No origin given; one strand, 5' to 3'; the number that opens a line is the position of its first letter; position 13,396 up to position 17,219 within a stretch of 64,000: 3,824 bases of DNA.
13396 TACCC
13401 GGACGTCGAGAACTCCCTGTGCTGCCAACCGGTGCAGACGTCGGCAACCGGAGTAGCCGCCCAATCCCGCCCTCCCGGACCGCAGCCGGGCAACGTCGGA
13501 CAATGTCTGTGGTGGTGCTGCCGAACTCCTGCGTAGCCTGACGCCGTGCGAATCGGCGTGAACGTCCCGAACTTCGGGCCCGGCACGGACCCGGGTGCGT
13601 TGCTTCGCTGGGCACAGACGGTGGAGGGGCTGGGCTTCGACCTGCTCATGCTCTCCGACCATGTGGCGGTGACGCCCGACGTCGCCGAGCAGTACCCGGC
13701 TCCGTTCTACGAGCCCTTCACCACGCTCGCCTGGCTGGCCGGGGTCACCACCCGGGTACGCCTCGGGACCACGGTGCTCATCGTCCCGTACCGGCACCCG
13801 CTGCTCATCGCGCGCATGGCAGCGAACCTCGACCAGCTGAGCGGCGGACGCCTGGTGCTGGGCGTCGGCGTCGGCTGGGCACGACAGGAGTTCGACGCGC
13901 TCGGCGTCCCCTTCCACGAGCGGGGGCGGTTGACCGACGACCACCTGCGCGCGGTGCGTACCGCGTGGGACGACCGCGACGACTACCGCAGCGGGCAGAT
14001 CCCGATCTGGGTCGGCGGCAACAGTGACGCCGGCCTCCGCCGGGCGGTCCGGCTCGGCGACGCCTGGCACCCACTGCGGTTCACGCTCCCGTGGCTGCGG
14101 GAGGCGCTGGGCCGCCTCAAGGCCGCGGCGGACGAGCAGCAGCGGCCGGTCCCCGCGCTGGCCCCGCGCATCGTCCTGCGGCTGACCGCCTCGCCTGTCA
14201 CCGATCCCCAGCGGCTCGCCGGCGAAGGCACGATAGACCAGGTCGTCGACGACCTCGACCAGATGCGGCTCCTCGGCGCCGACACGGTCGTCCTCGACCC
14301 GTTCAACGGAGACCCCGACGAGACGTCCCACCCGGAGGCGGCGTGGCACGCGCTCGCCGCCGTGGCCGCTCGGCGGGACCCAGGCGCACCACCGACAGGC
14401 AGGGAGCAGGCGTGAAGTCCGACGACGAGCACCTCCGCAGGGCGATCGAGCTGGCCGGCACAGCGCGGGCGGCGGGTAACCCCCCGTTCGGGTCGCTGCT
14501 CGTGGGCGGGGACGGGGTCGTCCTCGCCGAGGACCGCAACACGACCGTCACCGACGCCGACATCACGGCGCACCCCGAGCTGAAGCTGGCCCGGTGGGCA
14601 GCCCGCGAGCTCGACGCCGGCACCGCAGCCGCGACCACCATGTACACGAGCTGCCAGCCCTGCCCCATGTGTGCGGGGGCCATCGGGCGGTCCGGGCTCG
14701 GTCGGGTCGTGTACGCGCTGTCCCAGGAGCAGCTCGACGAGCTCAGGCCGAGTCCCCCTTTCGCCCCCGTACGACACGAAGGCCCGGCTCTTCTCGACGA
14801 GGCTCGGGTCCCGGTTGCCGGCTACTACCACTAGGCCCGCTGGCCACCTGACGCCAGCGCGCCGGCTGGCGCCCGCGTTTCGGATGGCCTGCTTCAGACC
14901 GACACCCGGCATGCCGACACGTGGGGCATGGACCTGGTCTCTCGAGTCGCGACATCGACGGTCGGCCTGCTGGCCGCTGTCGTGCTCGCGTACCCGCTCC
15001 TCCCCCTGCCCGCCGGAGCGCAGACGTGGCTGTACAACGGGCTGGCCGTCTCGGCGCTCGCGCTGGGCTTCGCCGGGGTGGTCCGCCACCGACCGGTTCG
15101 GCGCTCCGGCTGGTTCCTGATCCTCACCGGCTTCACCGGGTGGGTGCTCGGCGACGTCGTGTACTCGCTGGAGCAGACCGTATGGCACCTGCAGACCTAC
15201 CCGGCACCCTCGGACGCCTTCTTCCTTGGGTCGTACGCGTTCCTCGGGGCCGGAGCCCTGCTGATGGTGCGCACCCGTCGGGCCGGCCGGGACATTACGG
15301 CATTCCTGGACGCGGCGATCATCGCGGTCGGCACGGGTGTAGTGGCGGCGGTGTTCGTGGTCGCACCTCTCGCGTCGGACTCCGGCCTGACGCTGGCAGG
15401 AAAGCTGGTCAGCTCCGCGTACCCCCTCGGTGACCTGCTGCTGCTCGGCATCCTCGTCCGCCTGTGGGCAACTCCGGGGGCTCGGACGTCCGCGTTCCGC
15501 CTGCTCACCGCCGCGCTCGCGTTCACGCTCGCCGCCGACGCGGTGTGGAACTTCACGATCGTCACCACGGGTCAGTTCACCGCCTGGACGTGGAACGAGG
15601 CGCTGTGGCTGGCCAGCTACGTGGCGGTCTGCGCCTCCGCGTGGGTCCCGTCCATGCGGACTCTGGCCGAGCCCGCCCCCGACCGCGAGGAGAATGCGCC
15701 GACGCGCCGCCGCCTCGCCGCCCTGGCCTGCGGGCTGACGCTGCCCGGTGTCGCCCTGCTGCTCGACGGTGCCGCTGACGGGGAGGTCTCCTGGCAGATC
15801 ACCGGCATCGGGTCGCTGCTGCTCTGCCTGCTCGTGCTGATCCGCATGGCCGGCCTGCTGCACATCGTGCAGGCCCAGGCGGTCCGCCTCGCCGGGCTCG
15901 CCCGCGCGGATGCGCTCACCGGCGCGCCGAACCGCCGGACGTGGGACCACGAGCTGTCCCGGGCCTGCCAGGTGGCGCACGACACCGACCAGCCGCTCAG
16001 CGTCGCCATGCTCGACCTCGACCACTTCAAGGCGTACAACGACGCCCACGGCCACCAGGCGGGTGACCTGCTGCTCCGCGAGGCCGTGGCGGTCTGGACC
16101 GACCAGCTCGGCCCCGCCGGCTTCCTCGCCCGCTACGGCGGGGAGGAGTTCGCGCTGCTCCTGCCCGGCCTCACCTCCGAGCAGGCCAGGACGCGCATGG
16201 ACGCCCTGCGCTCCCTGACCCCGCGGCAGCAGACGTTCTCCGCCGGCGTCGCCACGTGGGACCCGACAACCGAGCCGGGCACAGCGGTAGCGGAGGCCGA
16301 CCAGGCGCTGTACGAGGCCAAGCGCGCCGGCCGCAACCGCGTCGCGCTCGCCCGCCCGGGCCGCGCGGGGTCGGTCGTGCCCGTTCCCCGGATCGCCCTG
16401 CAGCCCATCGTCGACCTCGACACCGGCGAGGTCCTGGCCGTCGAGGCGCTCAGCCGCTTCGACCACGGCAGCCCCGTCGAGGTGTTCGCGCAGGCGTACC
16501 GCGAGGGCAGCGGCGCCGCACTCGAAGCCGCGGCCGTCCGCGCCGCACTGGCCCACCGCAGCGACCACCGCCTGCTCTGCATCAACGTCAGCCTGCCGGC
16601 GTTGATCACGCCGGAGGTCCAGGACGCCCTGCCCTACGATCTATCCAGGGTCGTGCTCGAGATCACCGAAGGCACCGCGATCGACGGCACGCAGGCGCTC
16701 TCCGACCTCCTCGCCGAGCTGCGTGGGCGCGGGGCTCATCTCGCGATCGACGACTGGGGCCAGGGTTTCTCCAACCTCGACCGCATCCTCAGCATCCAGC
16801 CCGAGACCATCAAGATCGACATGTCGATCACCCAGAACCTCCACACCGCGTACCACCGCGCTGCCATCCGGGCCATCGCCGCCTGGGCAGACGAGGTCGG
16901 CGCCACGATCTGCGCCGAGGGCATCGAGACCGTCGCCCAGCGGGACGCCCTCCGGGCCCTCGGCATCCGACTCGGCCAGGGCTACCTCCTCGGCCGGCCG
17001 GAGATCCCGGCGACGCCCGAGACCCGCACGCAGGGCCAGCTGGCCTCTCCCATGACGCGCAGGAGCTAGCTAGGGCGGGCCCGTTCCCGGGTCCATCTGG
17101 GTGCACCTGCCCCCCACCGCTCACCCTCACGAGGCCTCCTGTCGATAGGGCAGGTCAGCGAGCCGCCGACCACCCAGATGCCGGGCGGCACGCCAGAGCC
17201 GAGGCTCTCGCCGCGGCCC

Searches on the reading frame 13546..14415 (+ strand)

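Call 41: search_protein_families(library=pfam, proteins=[window:13546-14415:+], max_evalue=0.0001)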
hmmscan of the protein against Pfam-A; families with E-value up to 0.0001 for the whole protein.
window:13546-14415:+ (289 aa): 1 family
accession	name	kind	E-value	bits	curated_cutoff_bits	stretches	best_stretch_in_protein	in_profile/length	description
PF00296.26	Bac_luciferase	-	8.9e-42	144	27.9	1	1-215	1-228/314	Luciferase-like monooxygenase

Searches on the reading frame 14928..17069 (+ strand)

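Call 41: search_protein_families(library=pfam, proteins=[window:14928-17069:+], max_evalue=0.0001)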
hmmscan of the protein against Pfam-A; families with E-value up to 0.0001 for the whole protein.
window:14928-17069:+ (713 aa): 2 families
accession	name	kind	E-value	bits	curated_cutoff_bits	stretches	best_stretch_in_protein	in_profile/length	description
PF00563.25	EAL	-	4.2e-40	138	31.3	1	489-691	15-236/236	EAL domain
PF00990.26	GGDEF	-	4e-35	121.4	23.8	1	326-471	2-161/161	Diguanylate cyclase, GGDEF domain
